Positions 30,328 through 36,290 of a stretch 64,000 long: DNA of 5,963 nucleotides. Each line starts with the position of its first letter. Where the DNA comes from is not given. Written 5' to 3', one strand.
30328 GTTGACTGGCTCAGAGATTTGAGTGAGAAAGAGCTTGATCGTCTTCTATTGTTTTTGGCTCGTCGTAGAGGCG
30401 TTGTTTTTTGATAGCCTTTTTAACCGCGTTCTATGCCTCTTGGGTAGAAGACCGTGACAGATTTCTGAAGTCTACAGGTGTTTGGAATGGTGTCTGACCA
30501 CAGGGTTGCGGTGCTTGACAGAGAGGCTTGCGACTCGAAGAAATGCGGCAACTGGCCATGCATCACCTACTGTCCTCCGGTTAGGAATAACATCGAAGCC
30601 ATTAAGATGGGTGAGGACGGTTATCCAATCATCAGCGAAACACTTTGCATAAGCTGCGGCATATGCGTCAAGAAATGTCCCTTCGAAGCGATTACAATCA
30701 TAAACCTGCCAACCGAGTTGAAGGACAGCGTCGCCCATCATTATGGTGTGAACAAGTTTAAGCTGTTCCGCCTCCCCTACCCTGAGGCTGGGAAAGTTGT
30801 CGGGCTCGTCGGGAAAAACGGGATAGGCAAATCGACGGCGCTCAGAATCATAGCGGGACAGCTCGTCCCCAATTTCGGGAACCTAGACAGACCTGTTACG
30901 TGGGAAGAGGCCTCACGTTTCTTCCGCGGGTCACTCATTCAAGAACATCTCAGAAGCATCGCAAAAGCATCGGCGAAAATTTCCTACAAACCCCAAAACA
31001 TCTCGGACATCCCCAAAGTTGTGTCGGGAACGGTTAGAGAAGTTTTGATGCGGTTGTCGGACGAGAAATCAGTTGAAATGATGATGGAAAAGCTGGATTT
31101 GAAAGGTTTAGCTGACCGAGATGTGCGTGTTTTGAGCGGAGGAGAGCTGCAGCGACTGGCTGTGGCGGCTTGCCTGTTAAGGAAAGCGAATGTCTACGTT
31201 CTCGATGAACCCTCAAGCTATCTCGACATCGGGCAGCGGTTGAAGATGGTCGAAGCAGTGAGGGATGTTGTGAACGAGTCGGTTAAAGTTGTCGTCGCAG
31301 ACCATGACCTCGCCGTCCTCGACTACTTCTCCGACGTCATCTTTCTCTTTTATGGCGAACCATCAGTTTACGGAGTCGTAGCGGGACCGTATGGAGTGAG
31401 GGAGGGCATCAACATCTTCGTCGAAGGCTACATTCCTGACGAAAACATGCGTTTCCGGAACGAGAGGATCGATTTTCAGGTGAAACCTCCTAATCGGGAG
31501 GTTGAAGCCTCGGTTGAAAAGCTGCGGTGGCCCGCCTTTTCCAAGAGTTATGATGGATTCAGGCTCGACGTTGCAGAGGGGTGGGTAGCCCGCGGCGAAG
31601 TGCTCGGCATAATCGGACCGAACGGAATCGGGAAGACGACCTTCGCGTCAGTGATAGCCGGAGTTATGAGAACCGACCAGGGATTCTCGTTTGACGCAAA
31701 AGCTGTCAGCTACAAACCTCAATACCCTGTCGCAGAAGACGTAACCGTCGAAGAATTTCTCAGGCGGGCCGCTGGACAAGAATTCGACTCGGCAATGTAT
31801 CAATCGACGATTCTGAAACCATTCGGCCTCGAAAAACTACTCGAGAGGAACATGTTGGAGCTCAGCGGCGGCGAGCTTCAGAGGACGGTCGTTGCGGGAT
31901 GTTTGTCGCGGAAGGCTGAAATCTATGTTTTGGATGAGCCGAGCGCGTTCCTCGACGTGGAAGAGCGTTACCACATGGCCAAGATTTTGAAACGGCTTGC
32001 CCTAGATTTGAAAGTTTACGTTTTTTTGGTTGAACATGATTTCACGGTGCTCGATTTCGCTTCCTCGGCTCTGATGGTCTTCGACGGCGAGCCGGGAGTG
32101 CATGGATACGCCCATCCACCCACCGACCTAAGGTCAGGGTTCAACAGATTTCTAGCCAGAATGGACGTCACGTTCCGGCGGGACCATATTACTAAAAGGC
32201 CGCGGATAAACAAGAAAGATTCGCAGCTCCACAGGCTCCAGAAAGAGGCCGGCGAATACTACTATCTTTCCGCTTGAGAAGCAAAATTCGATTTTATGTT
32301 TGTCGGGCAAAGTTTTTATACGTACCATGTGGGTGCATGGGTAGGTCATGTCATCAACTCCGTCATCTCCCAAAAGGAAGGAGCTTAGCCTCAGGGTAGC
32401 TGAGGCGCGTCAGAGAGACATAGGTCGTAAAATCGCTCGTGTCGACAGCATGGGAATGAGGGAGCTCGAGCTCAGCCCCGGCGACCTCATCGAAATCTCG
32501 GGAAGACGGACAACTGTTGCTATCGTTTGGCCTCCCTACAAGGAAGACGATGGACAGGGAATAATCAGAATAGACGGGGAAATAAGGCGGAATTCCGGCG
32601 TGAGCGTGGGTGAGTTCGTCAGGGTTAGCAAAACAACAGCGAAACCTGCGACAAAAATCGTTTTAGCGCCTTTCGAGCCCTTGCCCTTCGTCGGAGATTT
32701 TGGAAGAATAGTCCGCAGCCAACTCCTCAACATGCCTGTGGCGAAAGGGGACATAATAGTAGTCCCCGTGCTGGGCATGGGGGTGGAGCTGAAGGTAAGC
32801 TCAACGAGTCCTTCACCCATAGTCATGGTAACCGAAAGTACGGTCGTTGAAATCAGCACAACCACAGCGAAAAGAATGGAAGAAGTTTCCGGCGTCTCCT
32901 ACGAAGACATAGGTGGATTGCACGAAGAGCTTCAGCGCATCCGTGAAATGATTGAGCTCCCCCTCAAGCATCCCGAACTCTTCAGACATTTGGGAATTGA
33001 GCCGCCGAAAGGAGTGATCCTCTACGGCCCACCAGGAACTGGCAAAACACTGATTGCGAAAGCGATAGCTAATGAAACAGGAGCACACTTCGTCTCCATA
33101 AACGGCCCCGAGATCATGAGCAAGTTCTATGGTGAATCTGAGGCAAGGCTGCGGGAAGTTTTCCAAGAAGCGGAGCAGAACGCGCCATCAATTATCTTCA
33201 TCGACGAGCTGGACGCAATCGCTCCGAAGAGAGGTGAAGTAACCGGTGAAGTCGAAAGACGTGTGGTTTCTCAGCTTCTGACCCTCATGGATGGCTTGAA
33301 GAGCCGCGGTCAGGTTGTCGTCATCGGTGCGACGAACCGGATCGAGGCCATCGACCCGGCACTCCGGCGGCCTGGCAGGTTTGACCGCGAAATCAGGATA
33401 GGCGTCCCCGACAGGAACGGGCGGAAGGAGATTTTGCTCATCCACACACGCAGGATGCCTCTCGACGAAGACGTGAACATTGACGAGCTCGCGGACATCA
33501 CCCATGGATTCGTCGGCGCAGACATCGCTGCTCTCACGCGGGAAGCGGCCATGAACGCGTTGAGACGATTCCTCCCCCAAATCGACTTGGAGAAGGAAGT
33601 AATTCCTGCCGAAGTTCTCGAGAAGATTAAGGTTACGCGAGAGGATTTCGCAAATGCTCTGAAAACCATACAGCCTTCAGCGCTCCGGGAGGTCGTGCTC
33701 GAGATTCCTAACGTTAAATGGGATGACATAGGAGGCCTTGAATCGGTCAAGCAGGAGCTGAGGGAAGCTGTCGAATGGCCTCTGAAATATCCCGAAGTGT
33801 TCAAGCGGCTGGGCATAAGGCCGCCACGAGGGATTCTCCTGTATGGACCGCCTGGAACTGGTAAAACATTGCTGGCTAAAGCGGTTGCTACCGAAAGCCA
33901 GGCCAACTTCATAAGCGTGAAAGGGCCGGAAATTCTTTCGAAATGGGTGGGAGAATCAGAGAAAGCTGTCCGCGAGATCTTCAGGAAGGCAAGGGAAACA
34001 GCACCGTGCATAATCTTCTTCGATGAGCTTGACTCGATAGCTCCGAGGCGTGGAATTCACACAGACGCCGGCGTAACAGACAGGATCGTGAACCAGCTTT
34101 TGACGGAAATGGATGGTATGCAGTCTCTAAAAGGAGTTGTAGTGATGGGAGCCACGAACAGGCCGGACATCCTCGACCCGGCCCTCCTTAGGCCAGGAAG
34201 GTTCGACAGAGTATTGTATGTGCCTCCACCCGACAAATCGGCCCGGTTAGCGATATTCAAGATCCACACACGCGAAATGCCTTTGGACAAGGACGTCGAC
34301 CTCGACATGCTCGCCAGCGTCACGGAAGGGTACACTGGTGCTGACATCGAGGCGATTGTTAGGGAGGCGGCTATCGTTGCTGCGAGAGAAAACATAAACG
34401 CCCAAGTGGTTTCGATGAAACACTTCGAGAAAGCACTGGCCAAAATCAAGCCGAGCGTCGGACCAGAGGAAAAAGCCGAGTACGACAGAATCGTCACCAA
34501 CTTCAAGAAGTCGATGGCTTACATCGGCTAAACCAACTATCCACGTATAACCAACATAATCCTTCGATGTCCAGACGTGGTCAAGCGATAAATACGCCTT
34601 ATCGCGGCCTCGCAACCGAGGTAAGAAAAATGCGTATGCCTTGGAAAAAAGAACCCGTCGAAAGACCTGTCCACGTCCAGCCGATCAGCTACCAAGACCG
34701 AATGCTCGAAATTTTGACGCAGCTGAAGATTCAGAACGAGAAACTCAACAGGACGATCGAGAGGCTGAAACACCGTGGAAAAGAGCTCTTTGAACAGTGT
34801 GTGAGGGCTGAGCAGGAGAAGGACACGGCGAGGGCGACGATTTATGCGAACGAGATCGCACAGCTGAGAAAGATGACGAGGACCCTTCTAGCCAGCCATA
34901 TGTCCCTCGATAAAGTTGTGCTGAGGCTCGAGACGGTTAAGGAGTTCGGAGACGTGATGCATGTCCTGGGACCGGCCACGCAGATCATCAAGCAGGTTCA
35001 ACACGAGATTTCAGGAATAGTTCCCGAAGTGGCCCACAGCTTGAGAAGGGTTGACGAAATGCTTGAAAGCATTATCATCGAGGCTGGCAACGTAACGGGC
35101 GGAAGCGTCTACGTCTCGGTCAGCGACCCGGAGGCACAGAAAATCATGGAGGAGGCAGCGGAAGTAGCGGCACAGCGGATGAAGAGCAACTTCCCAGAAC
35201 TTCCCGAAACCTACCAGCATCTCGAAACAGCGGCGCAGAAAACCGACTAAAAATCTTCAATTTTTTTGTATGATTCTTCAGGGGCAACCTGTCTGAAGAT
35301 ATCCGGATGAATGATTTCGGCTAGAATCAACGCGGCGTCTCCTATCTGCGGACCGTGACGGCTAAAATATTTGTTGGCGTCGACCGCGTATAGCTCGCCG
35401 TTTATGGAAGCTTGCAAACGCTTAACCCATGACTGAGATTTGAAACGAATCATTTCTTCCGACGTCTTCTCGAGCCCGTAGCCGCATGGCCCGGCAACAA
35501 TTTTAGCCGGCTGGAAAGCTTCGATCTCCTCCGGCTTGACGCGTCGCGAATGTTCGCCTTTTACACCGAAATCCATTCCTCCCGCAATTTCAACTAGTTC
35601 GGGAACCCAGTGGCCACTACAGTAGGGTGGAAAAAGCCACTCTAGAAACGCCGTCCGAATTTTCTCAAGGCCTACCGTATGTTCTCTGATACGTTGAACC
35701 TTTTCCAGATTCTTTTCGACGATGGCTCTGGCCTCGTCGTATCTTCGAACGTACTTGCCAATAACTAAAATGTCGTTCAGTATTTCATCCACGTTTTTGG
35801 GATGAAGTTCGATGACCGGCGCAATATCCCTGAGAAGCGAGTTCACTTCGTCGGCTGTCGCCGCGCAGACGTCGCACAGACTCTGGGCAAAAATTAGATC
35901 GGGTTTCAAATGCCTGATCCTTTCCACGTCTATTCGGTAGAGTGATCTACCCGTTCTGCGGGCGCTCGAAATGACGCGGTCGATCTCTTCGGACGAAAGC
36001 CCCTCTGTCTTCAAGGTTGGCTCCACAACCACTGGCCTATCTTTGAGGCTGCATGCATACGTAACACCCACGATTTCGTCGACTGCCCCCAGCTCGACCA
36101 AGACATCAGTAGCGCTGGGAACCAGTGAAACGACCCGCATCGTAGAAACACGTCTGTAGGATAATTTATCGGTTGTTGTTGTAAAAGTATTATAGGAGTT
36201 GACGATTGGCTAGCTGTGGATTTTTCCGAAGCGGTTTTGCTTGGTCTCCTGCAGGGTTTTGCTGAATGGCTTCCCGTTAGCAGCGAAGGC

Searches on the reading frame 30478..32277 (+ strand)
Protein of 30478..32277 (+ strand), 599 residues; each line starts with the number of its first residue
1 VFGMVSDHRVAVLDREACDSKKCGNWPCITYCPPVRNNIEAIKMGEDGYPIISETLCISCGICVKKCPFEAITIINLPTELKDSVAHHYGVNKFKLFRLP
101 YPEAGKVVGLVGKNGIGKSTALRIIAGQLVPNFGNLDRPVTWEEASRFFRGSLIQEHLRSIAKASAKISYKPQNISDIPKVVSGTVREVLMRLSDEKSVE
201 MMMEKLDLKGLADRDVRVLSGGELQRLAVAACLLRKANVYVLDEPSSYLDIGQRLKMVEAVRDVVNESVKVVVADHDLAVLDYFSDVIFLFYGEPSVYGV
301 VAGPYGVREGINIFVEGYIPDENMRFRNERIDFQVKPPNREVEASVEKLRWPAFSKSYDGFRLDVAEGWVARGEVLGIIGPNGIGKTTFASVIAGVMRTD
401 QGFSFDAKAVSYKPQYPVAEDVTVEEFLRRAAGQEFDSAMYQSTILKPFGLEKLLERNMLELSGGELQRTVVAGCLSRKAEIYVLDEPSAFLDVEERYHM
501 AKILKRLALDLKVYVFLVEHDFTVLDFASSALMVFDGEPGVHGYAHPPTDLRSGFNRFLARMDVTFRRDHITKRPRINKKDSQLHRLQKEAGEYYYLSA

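Call 41: search_protein_families(library=pfam, proteins=[window:30478-32277:+], max_evalue=0.00001)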
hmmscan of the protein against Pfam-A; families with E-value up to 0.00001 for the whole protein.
window:30478-32277:+ (599 aa): 6 families
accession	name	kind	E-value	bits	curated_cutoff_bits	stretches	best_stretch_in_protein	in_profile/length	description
PF00005.33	ABC_tran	-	1.5e-42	145.9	25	2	103-246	9-136/137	ABC transporter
PF13304.12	AAA_21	-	2.9e-10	41.1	27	0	108-126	2-20/304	AAA domain, putative AbiEii toxin, Type IV TA system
PF02463.25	SMC_N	-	3.3e-09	36.9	40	0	461-519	136-198/220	RecF/RecN/SMC N terminal domain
PF00037.32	Fer4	-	4.1e-07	30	21.1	1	50-73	1-24/24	4Fe-4S binding domain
PF13175.12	AAA_15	-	2e-06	28.1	32.1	0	377-404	27-54/374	AAA ATPase domain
PF12837.12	Fer4_6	-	8.9e-06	25.9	25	0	51-72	3-24/24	4Fe-4S binding domain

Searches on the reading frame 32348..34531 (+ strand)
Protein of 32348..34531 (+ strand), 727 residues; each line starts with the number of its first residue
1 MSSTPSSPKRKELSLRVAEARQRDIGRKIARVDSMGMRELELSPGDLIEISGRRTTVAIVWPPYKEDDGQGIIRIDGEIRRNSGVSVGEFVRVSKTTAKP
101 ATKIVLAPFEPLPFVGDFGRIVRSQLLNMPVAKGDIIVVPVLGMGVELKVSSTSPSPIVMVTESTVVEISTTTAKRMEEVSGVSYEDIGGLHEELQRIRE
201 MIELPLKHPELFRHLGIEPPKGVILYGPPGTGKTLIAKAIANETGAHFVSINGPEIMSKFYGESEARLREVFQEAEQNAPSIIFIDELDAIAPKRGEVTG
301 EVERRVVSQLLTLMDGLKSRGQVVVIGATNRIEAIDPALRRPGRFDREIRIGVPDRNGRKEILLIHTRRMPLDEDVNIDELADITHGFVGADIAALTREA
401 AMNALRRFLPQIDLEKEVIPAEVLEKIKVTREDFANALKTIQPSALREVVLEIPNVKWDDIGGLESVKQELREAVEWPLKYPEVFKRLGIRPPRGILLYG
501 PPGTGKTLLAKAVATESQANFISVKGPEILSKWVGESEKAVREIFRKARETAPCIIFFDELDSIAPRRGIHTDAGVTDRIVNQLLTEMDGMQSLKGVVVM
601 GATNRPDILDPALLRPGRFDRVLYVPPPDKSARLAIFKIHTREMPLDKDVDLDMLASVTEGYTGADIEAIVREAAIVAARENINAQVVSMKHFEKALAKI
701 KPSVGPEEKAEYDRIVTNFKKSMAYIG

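Call 41: search_protein_families(library=pfam, proteins=[window:32348-34531:+], max_evalue=0.00001)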
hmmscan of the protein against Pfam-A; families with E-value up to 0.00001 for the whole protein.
window:32348-34531:+ (727 aa): 24 families
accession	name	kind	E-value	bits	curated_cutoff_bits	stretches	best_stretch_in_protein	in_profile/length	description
PF00004.35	AAA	-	1.4e-101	336.5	21.2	2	223-352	1-130/131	ATPase family associated with various cellular activities (AAA)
PF17862.7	AAA_lid_3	-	7.1e-35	118.6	27.2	2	649-695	1-45/45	AAA+ lid domain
PF02359.24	CDC48_N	-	1.4e-29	102.6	35.1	1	15-97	2-84/85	Cell division protein 48 (CDC48), N-terminal domain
PF13191.12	AAA_16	-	4e-15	57.1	32.6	1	220-325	24-136/167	AAA ATPase domain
PF02933.23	CDC48_2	-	4.3e-15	55.5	22.4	1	114-172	2-60/64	Cell division protein 48 (CDC48), domain 2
PF05496.18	RuvB_N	-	1.7e-14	54.3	27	1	222-298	35-103/159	Holliday junction DNA helicase RuvB P-loop domain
PF06068.19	TIP49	-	1.6e-12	47.7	23.8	0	221-266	51-98/347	TIP49 P-loop domain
PF07724.20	AAA_2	-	2.3e-12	47.7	27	0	223-316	6-101/166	AAA domain (Cdc48 subfamily)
PF13401.12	AAA_22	-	8.1e-11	42.8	27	0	223-296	8-65/130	AAA domain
PF07728.20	AAA_5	-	8.8e-11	42.4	22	0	222-340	1-136/139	AAA domain (dynein-related subfamily)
PF13173.12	AAA_14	-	1.2e-09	38.7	27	0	223-315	5-86/129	AAA domain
PF13521.12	AAA_28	-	2.2e-08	34.9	27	0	223-275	2-50/164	AAA domain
PF13671.12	AAA_33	-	3.7e-08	34.2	27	0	223-292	2-47/143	AAA domain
PF00910.28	RNA_helicase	-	6.2e-08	33.5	21.5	0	223-258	1-36/105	RNA helicase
PF20720.3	nSTAND3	-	1e-07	32.2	27.2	0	223-261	20-61/155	Novel STAND NTPase 3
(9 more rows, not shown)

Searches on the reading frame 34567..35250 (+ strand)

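Call 41: search_protein_families(library=pfam, proteins=[window:34567-35250:+], max_evalue=0.00001)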
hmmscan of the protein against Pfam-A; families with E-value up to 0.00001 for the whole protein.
window:34567-35250:+ (227 aa): 1 family
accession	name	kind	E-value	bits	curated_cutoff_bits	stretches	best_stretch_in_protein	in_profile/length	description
PF03357.26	Snf7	-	1.9e-08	34.6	27.3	1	51-165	4-116/171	Snf7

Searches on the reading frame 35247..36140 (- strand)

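Call 41: search_protein_families(library=pfam, proteins=[window:35247-36140:-], max_evalue=0.00001)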
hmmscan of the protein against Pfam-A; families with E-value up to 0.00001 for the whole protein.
window:35247-36140:- (297 aa): 1 family
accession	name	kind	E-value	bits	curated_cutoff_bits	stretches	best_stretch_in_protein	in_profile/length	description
PF01497.23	Peripla_BP_2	-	3.3e-17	63.1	27.5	1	3-255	1-233/235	Periplasmic binding protein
